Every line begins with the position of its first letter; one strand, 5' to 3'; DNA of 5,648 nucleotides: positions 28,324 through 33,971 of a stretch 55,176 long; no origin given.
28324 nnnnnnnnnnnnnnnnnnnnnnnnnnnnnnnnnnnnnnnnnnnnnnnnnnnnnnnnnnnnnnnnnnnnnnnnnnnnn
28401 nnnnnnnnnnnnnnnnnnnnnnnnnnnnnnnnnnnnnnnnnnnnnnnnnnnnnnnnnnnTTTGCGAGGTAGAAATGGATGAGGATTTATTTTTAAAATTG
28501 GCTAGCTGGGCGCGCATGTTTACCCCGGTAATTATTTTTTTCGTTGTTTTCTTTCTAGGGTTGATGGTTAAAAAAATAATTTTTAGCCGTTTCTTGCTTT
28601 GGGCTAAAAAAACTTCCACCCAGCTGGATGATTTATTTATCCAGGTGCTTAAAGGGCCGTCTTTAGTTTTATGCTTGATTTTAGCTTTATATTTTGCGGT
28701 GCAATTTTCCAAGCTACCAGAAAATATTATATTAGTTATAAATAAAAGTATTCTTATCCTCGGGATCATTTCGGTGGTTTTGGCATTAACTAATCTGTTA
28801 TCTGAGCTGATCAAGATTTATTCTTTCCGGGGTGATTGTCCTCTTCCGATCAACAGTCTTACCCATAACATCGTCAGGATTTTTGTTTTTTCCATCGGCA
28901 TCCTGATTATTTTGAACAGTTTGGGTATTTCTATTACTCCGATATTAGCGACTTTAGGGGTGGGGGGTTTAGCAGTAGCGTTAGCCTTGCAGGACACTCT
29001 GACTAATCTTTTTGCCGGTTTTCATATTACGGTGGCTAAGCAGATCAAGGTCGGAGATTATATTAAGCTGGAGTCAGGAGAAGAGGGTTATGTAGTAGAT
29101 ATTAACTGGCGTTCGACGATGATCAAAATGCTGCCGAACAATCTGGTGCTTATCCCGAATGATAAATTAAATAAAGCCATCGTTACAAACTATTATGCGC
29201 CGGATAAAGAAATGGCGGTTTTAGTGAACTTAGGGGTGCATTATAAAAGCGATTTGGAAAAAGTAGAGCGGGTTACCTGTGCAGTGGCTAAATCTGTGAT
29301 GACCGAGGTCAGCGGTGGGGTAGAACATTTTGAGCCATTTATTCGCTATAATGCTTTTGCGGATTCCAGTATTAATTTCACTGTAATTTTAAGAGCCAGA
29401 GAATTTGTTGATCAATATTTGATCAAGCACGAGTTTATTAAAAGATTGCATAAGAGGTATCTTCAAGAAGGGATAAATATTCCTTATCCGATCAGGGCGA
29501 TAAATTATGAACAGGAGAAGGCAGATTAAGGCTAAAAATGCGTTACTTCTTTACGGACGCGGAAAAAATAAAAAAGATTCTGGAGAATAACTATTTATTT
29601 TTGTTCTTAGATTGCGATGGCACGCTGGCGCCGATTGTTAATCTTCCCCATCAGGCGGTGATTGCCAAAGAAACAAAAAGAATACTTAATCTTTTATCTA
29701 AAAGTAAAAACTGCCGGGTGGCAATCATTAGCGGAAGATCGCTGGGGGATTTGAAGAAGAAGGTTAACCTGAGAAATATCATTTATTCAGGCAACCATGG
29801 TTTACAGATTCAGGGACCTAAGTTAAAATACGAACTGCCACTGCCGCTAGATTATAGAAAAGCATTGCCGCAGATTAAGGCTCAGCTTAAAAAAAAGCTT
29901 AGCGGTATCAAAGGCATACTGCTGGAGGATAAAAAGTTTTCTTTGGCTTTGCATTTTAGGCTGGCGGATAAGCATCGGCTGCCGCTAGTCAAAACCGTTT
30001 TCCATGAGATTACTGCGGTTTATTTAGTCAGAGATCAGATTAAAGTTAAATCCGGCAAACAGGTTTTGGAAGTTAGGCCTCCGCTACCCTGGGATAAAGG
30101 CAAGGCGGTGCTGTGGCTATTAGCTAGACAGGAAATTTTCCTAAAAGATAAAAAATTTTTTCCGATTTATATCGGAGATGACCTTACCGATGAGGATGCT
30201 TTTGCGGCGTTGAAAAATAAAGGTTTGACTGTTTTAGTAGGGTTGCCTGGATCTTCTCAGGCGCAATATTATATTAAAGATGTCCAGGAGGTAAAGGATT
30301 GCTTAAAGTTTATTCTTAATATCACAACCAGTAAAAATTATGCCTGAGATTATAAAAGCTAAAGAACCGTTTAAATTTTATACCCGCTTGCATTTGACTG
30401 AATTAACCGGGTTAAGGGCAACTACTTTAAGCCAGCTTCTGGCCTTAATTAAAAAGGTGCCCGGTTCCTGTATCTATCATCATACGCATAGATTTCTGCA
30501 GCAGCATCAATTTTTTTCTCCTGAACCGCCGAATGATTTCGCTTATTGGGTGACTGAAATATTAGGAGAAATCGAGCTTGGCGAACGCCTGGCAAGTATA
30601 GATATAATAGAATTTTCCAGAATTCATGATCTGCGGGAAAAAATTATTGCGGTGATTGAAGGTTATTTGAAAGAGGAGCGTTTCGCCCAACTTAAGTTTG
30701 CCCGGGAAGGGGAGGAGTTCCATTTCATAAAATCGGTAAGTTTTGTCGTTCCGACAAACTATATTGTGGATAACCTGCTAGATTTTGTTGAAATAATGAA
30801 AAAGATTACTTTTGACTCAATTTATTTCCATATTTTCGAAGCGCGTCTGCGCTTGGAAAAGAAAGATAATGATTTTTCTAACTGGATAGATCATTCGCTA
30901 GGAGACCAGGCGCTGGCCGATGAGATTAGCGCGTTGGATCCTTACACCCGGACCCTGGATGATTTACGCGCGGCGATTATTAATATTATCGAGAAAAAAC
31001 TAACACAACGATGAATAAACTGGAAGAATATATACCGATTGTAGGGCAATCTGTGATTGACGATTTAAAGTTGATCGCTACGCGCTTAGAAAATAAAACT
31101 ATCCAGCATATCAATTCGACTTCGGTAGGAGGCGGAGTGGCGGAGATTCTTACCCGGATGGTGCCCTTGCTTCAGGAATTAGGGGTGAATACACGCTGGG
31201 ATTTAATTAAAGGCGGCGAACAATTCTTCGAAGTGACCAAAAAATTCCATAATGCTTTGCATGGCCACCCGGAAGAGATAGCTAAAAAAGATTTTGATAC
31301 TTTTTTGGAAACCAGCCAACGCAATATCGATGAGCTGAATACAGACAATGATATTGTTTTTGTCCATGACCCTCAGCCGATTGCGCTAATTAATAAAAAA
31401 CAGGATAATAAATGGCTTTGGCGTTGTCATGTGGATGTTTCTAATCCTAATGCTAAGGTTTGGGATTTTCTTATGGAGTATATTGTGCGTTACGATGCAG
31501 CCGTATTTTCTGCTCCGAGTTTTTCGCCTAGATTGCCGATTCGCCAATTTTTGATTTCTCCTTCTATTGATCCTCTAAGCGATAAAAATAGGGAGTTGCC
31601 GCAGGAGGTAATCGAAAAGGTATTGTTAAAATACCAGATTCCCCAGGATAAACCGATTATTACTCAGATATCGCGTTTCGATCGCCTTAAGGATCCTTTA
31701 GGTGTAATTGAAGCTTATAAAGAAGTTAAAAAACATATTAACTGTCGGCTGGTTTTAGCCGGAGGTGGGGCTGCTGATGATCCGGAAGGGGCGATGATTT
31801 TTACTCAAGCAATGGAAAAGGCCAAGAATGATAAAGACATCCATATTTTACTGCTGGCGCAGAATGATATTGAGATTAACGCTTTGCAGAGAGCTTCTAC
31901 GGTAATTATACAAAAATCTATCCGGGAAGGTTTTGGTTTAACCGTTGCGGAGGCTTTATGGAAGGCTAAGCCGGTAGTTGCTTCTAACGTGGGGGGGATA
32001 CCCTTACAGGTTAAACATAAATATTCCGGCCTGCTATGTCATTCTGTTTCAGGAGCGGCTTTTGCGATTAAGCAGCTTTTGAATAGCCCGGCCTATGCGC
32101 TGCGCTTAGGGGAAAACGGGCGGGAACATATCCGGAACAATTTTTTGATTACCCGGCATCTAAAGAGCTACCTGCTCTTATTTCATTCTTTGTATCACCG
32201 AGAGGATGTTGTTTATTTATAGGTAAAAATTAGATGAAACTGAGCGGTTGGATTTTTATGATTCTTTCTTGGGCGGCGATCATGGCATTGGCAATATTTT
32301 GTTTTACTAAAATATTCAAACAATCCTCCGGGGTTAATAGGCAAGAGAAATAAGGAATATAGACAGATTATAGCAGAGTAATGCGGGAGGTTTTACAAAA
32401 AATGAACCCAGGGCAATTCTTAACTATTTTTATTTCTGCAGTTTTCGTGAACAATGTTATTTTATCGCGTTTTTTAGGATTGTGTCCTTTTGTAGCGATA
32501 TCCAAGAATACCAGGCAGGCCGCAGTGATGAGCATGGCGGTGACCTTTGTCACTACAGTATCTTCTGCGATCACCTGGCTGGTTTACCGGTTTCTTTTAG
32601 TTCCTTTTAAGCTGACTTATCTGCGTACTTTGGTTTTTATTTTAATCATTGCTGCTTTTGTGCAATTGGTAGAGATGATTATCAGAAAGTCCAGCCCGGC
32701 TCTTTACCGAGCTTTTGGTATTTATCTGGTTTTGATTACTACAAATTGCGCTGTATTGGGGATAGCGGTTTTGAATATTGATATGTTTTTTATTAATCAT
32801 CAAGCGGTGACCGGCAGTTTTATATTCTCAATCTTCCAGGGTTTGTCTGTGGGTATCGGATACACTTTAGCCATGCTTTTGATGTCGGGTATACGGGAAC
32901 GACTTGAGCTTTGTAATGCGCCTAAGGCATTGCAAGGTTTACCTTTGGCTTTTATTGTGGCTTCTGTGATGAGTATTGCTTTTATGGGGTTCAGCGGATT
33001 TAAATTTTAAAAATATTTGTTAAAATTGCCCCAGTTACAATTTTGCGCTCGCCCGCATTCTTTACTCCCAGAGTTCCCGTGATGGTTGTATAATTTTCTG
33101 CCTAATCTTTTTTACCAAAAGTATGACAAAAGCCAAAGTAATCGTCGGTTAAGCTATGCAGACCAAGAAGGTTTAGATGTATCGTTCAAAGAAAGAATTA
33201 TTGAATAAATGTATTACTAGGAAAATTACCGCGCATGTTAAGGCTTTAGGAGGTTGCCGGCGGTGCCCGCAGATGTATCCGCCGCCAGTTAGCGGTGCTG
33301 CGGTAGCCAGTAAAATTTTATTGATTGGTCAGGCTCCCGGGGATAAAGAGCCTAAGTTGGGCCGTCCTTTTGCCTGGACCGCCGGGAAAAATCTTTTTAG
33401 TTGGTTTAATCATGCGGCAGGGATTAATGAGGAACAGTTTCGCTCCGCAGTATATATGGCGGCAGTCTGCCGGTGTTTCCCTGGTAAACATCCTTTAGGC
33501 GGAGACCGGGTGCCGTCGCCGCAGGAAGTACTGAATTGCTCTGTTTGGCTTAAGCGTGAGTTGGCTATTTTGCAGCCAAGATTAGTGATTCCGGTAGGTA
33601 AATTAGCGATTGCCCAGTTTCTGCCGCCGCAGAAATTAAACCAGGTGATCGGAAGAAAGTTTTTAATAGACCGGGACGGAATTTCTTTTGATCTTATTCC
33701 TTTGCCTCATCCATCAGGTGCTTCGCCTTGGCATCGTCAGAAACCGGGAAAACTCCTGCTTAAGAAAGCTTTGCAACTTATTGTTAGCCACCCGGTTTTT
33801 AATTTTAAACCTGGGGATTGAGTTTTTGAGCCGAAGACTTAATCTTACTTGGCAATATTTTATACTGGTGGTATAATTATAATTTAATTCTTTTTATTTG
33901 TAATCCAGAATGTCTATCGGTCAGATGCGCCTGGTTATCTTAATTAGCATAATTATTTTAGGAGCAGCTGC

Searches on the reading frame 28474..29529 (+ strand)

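Call 37: search_protein_families(library=pfam, proteins=[window:28474-29529:+], max_evalue=0.001)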
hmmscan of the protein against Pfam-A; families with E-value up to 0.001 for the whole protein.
window:28474-29529:+ (351 aa): 3 families
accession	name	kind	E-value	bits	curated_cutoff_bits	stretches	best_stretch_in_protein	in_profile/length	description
PF00924.24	MS_channel_2nd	-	2.6e-15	56.7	20.2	1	174-240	1-66/68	Mechanosensitive ion channel, beta-domain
PF21088.3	MS_channel_1st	-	5e-08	33.2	23.1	1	132-173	1-42/42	Mechanosensitive ion channel, transmembrane helices 2/3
PF21082.3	MS_channel_3rd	-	9.2e-06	26.4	21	1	251-336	3-88/88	Mechanosensitive ion channel MscS, C-terminal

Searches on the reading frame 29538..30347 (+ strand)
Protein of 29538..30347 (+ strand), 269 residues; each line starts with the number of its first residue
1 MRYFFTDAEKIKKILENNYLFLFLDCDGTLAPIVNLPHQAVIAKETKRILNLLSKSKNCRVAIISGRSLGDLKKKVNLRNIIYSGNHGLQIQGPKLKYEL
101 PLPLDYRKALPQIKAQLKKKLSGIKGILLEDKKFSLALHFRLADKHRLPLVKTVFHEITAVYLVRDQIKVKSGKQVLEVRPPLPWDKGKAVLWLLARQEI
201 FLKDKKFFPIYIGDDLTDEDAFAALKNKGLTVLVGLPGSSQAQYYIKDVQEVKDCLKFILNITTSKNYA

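Call 37: search_protein_families(library=pfam, proteins=[window:29538-30347:+], max_evalue=0.001)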
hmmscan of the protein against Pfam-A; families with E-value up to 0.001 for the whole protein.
window:29538-30347:+ (269 aa): 1 family
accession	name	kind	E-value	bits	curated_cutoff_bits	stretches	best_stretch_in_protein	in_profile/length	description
PF02358.22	Trehalose_PPase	-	3.5e-44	151.1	27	1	23-230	1-211/235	Trehalose-phosphatase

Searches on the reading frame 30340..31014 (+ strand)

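Call 37: search_protein_families(library=pfam, proteins=[window:30340-31014:+], max_evalue=0.001)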
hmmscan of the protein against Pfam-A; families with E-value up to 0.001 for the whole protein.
window:30340-31014:+ (224 aa): 1 family
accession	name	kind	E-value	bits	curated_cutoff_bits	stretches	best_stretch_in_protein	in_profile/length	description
PF19027.5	DUF5752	-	3.1e-69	232.9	23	1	9-218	2-208/208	Family of unknown function (DUF5752)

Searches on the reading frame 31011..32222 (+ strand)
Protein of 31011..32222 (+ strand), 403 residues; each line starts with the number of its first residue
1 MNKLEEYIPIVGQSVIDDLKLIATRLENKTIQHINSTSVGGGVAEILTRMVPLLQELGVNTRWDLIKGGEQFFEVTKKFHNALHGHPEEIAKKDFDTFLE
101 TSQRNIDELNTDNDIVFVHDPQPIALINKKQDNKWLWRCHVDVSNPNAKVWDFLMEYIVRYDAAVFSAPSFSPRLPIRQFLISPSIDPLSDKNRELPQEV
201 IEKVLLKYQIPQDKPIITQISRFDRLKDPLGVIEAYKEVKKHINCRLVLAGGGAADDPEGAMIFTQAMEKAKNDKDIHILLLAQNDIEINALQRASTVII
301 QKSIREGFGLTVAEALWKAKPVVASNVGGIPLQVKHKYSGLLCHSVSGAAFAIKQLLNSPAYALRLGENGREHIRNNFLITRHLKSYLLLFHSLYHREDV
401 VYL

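Call 37: search_protein_families(library=pfam, proteins=[window:31011-32222:+], max_evalue=0.001)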
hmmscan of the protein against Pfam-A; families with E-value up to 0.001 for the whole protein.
window:31011-32222:+ (403 aa): 4 families
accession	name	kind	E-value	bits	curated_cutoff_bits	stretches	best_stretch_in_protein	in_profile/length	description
PF21269.3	TreT_GT1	-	8e-55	184.9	27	1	33-172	1-143/144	Trehalose synthase, N-terminal domain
PF00534.26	Glycos_transf_1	-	2.4e-26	92.7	26.4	1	207-372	8-171/172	Glycosyl transferases group 1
PF13692.12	Glyco_trans_1_4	-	1.8e-14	54.6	27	1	215-358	2-141/142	Glycosyl transferases group 1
PF20706.3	GT4-conflict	-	4e-07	29.8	26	1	213-334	196-320/385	Family 4 Glycosyltransferase in conflict systems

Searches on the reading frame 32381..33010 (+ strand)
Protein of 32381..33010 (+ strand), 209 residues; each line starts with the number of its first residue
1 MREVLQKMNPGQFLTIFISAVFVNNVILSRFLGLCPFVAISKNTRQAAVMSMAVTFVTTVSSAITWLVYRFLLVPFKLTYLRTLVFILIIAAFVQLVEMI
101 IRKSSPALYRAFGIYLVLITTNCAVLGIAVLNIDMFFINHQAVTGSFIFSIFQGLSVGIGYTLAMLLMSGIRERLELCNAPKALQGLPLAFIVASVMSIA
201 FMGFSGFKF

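Call 37: search_protein_families(library=pfam, proteins=[window:32381-33010:+], max_evalue=0.001)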
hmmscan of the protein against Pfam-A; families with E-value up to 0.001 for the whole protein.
window:32381-33010:+ (209 aa): 1 family
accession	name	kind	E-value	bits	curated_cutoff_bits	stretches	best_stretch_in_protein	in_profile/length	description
PF02508.19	Rnf-Nqr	-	2.6e-55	187.6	23.8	1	14-207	2-173/174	Rnf-Nqr subunit, membrane protein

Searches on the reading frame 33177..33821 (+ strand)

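Call 37: search_protein_families(library=pfam, proteins=[window:33177-33821:+], max_evalue=0.001)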
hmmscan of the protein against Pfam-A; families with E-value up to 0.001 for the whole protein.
window:33177-33821:+ (214 aa): 1 family
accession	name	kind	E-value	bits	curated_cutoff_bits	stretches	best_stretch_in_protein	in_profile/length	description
PF03167.25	UDG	-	2.7e-27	96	24.3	1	41-190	5-129/141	Uracil DNA glycosylase superfamily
